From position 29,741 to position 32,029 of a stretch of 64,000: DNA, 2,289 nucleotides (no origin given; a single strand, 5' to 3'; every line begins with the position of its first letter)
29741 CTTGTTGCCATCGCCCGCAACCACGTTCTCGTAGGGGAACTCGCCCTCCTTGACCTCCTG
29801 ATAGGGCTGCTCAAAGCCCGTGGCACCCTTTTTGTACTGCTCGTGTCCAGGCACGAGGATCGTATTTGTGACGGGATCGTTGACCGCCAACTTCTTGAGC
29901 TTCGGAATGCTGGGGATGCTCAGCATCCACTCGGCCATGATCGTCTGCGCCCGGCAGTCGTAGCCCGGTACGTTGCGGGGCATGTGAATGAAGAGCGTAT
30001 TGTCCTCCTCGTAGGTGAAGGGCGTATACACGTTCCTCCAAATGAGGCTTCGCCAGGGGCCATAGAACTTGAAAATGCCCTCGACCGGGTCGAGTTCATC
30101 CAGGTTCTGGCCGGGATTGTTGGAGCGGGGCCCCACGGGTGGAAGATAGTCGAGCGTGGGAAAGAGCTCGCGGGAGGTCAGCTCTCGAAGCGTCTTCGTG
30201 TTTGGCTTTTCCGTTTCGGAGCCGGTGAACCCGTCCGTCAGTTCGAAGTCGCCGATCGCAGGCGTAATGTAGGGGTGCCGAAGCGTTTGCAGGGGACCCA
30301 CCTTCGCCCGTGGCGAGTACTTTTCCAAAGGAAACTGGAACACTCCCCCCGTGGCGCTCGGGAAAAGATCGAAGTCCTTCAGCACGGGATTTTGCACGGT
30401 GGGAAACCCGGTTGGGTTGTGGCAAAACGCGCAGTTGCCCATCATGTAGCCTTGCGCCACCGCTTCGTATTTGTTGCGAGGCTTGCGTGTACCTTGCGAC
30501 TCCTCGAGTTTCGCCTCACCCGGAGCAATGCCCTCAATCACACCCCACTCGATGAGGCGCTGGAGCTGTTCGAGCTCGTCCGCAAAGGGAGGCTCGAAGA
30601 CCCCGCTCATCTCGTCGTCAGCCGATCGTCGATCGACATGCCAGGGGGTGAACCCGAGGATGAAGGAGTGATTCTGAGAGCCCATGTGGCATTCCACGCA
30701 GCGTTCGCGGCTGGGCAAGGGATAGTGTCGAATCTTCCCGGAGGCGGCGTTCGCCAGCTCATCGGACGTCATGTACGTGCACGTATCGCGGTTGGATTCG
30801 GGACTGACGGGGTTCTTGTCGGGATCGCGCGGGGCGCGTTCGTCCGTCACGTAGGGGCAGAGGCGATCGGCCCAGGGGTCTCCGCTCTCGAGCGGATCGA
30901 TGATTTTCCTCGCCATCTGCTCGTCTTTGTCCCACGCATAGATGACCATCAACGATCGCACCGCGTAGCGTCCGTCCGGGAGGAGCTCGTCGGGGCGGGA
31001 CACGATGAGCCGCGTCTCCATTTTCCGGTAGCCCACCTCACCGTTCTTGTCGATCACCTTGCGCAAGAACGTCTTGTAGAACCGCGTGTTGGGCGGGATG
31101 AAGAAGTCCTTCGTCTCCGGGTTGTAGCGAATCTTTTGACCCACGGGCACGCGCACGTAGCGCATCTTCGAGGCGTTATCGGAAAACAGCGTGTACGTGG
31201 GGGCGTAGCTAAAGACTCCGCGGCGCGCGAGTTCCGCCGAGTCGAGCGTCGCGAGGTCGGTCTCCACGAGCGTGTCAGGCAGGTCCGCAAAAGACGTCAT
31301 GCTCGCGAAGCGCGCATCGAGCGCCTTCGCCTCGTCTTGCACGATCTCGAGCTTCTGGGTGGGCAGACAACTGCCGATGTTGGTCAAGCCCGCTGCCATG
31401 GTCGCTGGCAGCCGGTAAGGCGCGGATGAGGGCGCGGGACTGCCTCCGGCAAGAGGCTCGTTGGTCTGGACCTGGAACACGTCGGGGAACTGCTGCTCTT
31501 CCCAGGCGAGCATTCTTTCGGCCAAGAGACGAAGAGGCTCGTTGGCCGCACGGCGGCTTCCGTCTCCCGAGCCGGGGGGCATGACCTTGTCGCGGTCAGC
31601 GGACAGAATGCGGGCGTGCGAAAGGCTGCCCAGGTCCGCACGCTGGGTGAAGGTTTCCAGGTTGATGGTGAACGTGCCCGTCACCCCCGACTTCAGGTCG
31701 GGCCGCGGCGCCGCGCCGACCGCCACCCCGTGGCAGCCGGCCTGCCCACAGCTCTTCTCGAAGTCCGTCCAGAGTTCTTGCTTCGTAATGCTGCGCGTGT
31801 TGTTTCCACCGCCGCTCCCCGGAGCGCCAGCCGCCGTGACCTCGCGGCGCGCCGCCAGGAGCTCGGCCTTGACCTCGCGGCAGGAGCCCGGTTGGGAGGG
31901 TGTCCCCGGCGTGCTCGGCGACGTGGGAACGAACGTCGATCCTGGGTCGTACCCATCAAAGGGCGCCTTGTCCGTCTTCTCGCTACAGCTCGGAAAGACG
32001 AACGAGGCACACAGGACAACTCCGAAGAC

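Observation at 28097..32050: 1317-aa lipoprotein combining a PSCyt1-like N-terminal domain with three dispersed CxxCH motifs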

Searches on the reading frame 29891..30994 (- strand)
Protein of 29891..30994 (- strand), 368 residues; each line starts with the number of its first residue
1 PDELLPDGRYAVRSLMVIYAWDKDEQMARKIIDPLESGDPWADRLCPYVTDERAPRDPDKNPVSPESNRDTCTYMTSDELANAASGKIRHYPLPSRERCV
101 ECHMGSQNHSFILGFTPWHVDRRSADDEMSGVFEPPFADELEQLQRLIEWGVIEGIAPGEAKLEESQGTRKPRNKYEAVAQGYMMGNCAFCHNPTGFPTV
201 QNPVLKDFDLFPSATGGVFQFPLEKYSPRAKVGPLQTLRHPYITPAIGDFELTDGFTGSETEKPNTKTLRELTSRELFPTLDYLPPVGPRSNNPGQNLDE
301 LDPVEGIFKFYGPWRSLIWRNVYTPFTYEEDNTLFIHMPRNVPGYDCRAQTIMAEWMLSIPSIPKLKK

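Call 27: search_protein_families(library=ncbifam, proteins=[window:29891-30994:-], max_evalue=1)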
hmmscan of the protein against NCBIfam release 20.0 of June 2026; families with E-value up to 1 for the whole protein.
seq(368 aa): 1 family
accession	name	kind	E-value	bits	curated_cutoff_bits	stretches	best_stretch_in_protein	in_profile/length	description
TIGR03806.1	chp_HNE_0200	subfamily_domain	1.8e-10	40.5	313.3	1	84-206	128-239/314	SO2930 family diheme c-type cytochrome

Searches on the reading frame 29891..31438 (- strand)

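Call 80: search_protein_families(library=pfam, proteins=[window:29891-31438:-], max_evalue=5)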
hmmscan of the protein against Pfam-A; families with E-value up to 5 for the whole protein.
window:29891-31438:- (516 aa): 4 families
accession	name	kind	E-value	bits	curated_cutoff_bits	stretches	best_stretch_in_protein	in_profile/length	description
PF14904.11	FAM86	-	0.042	14.3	23.5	0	38-96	9-66/94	Family of unknown function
PF09699.15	Paired_CXXCH_1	-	0.14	12.3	20.6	0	334-344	7-17/41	Doubled CXXCH motif (Paired_CXXCH_1)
PF13442.11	Cytochrome_CBB3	-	0.17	12.7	27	0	328-344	7-21/68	Cytochrome C oxidase, cbb3-type, subunit III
PF22113.1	Mtrc-MtrF_II-IV_dom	-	0.27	11.2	30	0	322-343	70-166/176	Outer membrane cytochrome MtrC/MtrF-like, domains II/IV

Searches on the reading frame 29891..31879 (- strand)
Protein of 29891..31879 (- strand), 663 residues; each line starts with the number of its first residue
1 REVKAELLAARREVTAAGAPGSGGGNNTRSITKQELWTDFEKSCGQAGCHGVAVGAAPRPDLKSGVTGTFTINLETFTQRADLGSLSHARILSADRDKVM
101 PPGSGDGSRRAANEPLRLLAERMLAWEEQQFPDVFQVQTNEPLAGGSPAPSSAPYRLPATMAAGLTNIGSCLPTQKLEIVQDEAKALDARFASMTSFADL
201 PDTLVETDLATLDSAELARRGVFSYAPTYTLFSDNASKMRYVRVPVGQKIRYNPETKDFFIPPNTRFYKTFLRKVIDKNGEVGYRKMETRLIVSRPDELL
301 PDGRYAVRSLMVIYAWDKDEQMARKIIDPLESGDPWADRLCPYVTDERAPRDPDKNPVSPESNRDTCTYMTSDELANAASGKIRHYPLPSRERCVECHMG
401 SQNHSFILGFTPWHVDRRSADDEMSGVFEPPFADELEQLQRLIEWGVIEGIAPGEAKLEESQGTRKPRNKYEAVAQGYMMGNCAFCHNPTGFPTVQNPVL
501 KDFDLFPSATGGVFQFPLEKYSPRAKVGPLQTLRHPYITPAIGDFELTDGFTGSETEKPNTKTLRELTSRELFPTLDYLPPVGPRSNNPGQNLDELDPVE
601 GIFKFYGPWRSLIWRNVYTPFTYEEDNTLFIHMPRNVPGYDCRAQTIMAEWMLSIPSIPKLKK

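Call 76: predict_structure(alignment_id=A6)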
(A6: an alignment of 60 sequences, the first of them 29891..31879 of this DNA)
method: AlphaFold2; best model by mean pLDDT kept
length: 663 residues; sequences in the alignment: 60
mean_pLDDT: 78.6   pTM: 0.71
mean pLDDT of the five models: 78.6, 77.7, 77.3, 76.2, 75.9
residues with pLDDT >= 90: 263; 70-90: 222; 50-70: 95; < 50: 83
segments of 3 or more residues with pLDDT < 50: 18-26, 142-148, 330-335, 540-562, 606-639, 660-663
pLDDT, mean of each block of 10 residues (from residue 1): 91 69 51 87 85 92 76 94 95 93 90 83 95 81 44 83 93 81 95 94 95 92 85 75 97 91 95 95 95 91 85 93 79 59 95 93 82 92 90 71 73 87 86 93 95 91 85 87 75 71 74 64 57 59 45 40 58 65 84 75 55 38 35 42 76 67 47
secondary structure, 60 per line:
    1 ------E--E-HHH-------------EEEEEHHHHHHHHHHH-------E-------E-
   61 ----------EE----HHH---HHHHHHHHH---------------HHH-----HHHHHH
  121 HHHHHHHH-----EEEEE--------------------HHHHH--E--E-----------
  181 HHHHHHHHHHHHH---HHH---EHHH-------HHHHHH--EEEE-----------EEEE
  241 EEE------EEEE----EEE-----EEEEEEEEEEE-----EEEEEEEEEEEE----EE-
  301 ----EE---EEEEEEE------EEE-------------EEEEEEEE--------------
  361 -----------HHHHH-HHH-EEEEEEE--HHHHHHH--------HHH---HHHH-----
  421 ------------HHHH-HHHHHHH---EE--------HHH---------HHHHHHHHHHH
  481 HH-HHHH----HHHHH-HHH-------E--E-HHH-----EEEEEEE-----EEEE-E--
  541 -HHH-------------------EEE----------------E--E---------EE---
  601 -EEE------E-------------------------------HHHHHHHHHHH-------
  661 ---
elements in order (helices of 4 or more, strands of 3 or more residues): E28-32 H33-43 H83-91 H115-128 E134-138 H159-163 H181-193 H214-219 E222-225 E237-243 E250-253 E258-260 E266-276 E282-293 E310-316 E323-325 E339-346 H372-376 E382-388 H391-397 H412-415 H433-436 H438-444 H470-482 H484-487 H492-496 E521-527 E533-536 E564-566 E602-604 H643-653

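Call 78: fold_search(model_id=the predicted structure, library=pdb)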
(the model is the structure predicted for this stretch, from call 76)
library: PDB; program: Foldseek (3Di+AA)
matches with E <= 10: 454; with E <= 0.001: 0
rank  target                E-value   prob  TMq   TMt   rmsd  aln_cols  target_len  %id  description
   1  9g33_DE               1.8e-01  0.06  0.04  0.08  12.6       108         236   16  Stalled 90S - Utp23-Krr1-deltaC3 (released 2025-06-18)
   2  7ead                  1.9e-01  0.20  0.09  0.32   8.2       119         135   16  Crystal structure of beta-sheet cytochrome c prime from Thermus thermophilus. (released 2022-03-09)
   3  6fy3_H                3.8e-01  0.08  0.04  0.10  21.7       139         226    9  Crystal structure of a V2-directed, RV144 vaccine-like antibody from HIV-1 infection, CAP228-3D, bound to a heterologo (released 2018-09-05)
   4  2je2                  4.0e-01  0.07  0.07  0.20   8.5       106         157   15  Cytochrome P460 from Nitrosomonas europaea - probable nonphysiological oxidized form (released 2007-07-03)
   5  7qca_SE0              4.3e-01  0.04  0.04  0.08  13.6       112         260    7  Spraguea lophii ribosome (released 2022-11-30)
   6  4ii7_B                4.5e-01  0.23  0.06  0.08   5.2        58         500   17  Archaellum Assembly ATPase FlaI (released 2013-03-06)
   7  4ii7_A                5.4e-01  0.23  0.06  0.08   5.2        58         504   17  Archaellum Assembly ATPase FlaI (released 2013-03-06)
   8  4ihq_A                5.4e-01  0.21  0.06  0.07   5.5        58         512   17  Archaellum Assembly ATPase FlaI bound to ADP (released 2013-03-06)
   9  4ii7_C                6.0e-01  0.21  0.06  0.07   5.2        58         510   17  Archaellum Assembly ATPase FlaI (released 2013-03-06)
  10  7zqz_A                6.7e-01  0.13  0.09  0.32   7.9       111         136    6  F61V Cytochrome c prime beta from Methylococcus capsulatus (Bath): NO complex (released 2023-05-17)
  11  9ihc_H                6.7e-01  0.06  0.04  0.09  19.2       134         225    7  CryoEM structure of a synthetic antibody, COP-2, in complex with the C-terminal domain of Clostridium perfringens Ente (released 2025-03-12)
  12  3l1f                  6.7e-01  0.03  0.05  0.23  17.4       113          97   12  Bovine AlphaA crystallin (released 2010-05-12)
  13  3q1s_H                6.7e-01  0.02  0.04  0.09  20.6       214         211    8  HIV-1 neutralizing antibody Z13e1 in complex with epitope display protein (released 2011-11-02)
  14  4ii7_D                7.9e-01  0.20  0.06  0.08   5.2        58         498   17  Archaellum Assembly ATPase FlaI (released 2013-03-06)
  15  9dml_A                7.9e-01  0.02  0.04  0.09  23.0       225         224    8  Human muscle nAChR with fab2-bound (released 2025-04-09)
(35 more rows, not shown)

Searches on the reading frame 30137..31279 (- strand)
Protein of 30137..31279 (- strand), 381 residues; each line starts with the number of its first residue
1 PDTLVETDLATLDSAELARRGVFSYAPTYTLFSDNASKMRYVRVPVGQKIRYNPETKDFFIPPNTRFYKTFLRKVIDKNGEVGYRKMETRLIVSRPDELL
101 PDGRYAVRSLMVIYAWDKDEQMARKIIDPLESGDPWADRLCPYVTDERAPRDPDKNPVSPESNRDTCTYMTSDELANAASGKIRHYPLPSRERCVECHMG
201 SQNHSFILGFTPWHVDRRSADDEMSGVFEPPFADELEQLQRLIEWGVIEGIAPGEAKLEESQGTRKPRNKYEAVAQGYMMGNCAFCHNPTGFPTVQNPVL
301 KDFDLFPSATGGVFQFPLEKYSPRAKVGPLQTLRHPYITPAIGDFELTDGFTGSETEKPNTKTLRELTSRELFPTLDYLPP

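Call 82: search_dna_similar(query=window:30137-31279:-, collection=plasmids, mode=protein, max_evalue=0.01, max_rows=15)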
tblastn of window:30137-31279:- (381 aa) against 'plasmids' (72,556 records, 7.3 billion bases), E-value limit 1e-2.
Records with a match: 3; places in all: 3; records where one place covers at least 80% of the query: 0.
Best place of each record, by identity: <60% 3.
By first word of the organism name: Sandaracinus 2; Novosphingobium 1.
By predicted mobility (MOB-suite, as given by PLSDB): non-mobilizable 3.
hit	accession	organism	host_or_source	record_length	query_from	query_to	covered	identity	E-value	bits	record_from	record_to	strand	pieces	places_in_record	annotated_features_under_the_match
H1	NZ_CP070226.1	Sandaracinus amylolyticus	soil sample,soil sample collection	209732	1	291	76%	27.0%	2e-8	64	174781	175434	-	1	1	hypothetical protein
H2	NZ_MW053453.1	Sandaracinus sp.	-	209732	1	291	76%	27.0%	2e-8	64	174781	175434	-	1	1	hypothetical protein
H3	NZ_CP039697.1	Novosphingobium sp. EMRT-2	cell,freshwater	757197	23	291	71%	27.2%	7e-7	59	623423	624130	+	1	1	SO2930 family diheme c-type cytochrome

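Call 83: get_annotated_region(hit=H3, flank=8000)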
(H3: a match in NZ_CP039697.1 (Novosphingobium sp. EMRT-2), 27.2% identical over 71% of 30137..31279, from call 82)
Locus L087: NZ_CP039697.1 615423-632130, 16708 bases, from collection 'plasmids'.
description: Novosphingobium sp. EMRT-2 plasmid pABRDHK22, complete sequence
organism: Novosphingobium sp. EMRT-2 (NCBI taxid 2571749)
taxonomy: Bacteria; Pseudomonadota; Alphaproteobacteria; Sphingomonadales; Sphingomonadaceae; Novosphingobium; Novosphingobium sp. EMRT-2
host: -; source: cell,freshwater; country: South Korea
typing (MOB-suite, as given by PLSDB): non-mobilizable
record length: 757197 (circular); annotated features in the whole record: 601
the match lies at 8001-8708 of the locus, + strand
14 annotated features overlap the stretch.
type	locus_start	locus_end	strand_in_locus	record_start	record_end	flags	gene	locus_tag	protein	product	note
CDS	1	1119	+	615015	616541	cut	-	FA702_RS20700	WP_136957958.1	aldehyde dehydrogenase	-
CDS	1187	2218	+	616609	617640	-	adhP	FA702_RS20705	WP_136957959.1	alcohol dehydrogenase AdhP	-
CDS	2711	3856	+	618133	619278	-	-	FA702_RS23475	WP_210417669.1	TonB-dependent receptor plug domain-containing protein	-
CDS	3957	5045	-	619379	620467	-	-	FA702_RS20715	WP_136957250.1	IS5 family transposase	-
CDS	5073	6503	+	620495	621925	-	-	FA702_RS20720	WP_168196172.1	TonB-dependent receptor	-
CDS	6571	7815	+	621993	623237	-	-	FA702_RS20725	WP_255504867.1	parallel beta-helix domain-containing protein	-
CDS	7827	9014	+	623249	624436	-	-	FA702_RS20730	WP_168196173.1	SO2930 family diheme c-type cytochrome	-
CDS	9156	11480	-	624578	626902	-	-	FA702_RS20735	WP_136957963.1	TonB-dependent receptor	GO:0015891 - siderophore transport [Evidence IEA]; GO:0055085 - transmembrane transport [Evidence IEA]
CDS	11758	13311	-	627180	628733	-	-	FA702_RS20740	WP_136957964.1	aldehyde dehydrogenase family protein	-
CDS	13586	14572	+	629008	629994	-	-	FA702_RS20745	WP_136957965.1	AraC family transcriptional regulator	-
CDS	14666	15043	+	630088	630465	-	-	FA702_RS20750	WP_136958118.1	metalloregulator ArsR/SmtB family transcription factor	GO:0006355 - regulation of DNA-templated transcription [Evidence IEA]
CDS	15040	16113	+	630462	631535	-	arsB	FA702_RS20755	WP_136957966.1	ACR3 family arsenite efflux transporter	-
CDS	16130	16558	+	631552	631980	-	arsC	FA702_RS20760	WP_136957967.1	arsenate reductase (glutaredoxin)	-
CDS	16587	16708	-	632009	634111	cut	-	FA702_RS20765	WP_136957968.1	PQQ-dependent dehydrogenase, methanol/ethanol family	-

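Call 84: get_annotated_region(hit=H1, flank=8000)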
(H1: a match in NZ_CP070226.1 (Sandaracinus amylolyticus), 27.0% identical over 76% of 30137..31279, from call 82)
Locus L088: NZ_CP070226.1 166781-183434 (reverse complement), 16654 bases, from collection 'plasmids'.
description: Sandaracinus amylolyticus strain MSr10575 plasmid pSa001, complete sequence
organism: Sandaracinus amylolyticus (NCBI taxid 927083)
taxonomy: Bacteria; Myxococcota; ; Polyangiales; Sandaracinaceae; Sandaracinus; Sandaracinus amylolyticus
host: -; source: soil sample,soil sample collection; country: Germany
typing (MOB-suite, as given by PLSDB): non-mobilizable
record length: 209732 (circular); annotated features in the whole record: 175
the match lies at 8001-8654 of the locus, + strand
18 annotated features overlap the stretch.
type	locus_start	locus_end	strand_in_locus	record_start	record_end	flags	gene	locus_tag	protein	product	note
CDS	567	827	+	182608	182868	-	-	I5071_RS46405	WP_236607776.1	hypothetical protein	-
CDS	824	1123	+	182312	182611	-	-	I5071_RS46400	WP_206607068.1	type II toxin-antitoxin system RelE/ParE family toxin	-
CDS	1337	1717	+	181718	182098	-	-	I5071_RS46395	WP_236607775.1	hypothetical protein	-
CDS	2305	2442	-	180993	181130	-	-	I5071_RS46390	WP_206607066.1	hypothetical protein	-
CDS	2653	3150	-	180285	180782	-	-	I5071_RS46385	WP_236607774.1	SRPBCC domain-containing protein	-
CDS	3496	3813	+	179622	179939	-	-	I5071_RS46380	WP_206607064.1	hypothetical protein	-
CDS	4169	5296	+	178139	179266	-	-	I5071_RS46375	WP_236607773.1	hypothetical protein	-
CDS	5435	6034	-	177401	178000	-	-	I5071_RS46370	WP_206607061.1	response regulator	GO:0000160 - phosphorelay signal transduction system [Evidence IEA]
CDS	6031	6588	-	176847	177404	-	-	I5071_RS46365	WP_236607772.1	sigma-70 family RNA polymerase sigma factor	GO:0006352 - DNA-templated transcription initiation [Evidence IEA]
CDS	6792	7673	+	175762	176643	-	-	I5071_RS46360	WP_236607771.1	helix-turn-helix domain-containing protein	-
CDS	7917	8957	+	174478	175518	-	-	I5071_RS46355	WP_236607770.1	hypothetical protein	-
CDS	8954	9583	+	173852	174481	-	-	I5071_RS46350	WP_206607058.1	diheme cytochrome c-553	-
CDS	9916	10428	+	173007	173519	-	-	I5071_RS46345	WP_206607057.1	hypothetical protein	-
CDS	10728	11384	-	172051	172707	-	-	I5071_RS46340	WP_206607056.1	DJ-1/PfpI family protein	-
CDS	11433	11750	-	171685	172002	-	-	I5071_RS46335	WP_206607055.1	WGR domain-containing protein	-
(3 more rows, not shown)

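Call 89: search_protein_families(library=pfam, proteins=[L087:7827-9014:+, L088:7917-8957:+, L087:6571-7815:+, L088:8954-9583:+], max_evalue=1)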
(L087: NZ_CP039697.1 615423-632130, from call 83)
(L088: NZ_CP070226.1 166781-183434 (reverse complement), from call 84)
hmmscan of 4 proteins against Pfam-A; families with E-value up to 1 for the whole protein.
L087:7827-9014:+ (395 aa): 8 families
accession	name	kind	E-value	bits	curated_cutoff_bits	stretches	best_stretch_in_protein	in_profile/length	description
PF07635.16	PSCyt1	-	0.0089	17.1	22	1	339-363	32-56/59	Planctomycete cytochrome C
PF09699.15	Paired_CXXCH_1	-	0.032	14.4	20.6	0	285-296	8-19/41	Doubled CXXCH motif (Paired_CXXCH_1)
PF14522.11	Cytochrome_C7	-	0.042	14.1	24.8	0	200-213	13-26/67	Cytochrome c7 and related cytochrome c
PF03150.19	CCP_MauG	-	0.045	14.8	25.6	0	200-234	21-54/149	Di-haem cytochrome c peroxidase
PF00034.26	Cytochrom_C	-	0.11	14.3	21.3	0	200-215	9-24/90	Cytochrome c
PF22113.1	Mtrc-MtrF_II-IV_dom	-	0.14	12.2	30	0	192-218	112-137/176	Outer membrane cytochrome MtrC/MtrF-like, domains II/IV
PF13442.11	Cytochrome_CBB3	-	0.21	12.4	27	0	283-296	11-23/68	Cytochrome C oxidase, cbb3-type, subunit III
PF14376.11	Haem_bd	-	0.35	11.3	27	0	272-292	28-48/133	Haem-binding domain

L088:7917-8957:+ (346 aa): 3 families
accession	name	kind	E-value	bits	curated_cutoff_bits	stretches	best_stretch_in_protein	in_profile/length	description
PF07635.16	PSCyt1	-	0.00017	22.6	22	1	290-315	32-57/59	Planctomycete cytochrome C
PF00034.26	Cytochrom_C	-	0.00052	21.7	21.3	1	236-293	10-56/90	Cytochrome c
PF13442.11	Cytochrome_CBB3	-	0.0012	19.5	27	0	237-332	13-67/68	Cytochrome C oxidase, cbb3-type, subunit III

L087:6571-7815:+ (414 aa): 4 families
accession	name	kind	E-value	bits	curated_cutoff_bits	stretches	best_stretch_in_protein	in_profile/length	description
PF13229.12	Beta_helix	-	1.2e-18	67.7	25.9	2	131-305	2-149/158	Right handed beta helix region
PF05048.19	NosD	-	2.2e-12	47.3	23.6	1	114-293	24-172/212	Periplasmic copper-binding protein (NosD)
PF00295.23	Glyco_hydro_28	-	0.0018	17.9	22.9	1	115-197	100-179/324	Glycosyl hydrolases family 28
PF03698.18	UPF0180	-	0.22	12.2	25.4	0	170-224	24-77/77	Uncharacterised protein family (UPF0180)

L088:8954-9583:+ (209 aa): 2 families
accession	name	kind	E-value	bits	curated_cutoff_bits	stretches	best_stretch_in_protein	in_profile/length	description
PF13442.11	Cytochrome_CBB3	-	6.7e-05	23.6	27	1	46-179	3-68/68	Cytochrome C oxidase, cbb3-type, subunit III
PF00034.26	Cytochrom_C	-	0.00015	23.5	21.3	1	46-182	1-89/90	Cytochrome c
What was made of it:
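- Closest known: PSCyt1. Same: Genuine SO2930 proteins also hit PSCyt1 after their second heme (call 89).
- This is consistent with the fused class-I domain acting as the redox partner: calls 84, 89.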

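Call 90: search_protein_families(library=ncbifam, proteins=[L087:7827-9014:+, L088:7917-8957:+, L087:6571-7815:+], max_evalue=0.01)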
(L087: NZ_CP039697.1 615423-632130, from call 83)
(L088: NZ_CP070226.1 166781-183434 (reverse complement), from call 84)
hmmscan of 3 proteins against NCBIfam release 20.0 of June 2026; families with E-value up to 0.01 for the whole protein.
L087:7827-9014:+ (395 aa): 1 family
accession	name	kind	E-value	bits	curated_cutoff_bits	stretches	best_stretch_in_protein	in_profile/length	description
TIGR03806.1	chp_HNE_0200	subfamily_domain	3.9e-105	351.5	313.3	1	36-385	2-314/314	SO2930 family diheme c-type cytochrome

L088:7917-8957:+ (346 aa): 1 family
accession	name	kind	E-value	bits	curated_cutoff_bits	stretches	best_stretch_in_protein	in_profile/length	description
TIGR03806.1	chp_HNE_0200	subfamily_domain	1e-50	172.7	313.3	1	30-336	3-314/314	SO2930 family diheme c-type cytochrome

L087:6571-7815:+ (414 aa): 3 families
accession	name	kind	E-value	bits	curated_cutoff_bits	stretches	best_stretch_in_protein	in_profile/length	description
TIGR03805.1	beta_helix_1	subfamily_domain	1.9e-115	385.3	141.5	1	53-363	1-313/314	parallel beta-helix domain-containing protein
TIGR03804.1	para_beta_helix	repeat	5.3e-10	38.8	19.45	1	161-203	1-42/44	parallel beta-helix repeat protein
TIGR04247.1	NosD_copper_fam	subfamily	1.1e-08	34.1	300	1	53-223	1-168/377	nitrous oxide reductase family maturation protein NosD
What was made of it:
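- On SO2930/HNE_0200 diheme cytochrome (TIGR03806): Genuine members score 351.5 bits (above the cut-off) and 172.7 bits (below it) (call 90).
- A genuine TIGR03806 gene lies directly after a TIGR03805 beta-helix gene and a TonB receptor on a Novosphingobium plasmid: calls 83, 90. The canonical SO2930 partner is a NosD-like beta-helix protein next to TonB receptors (calls 83, 89, 90).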
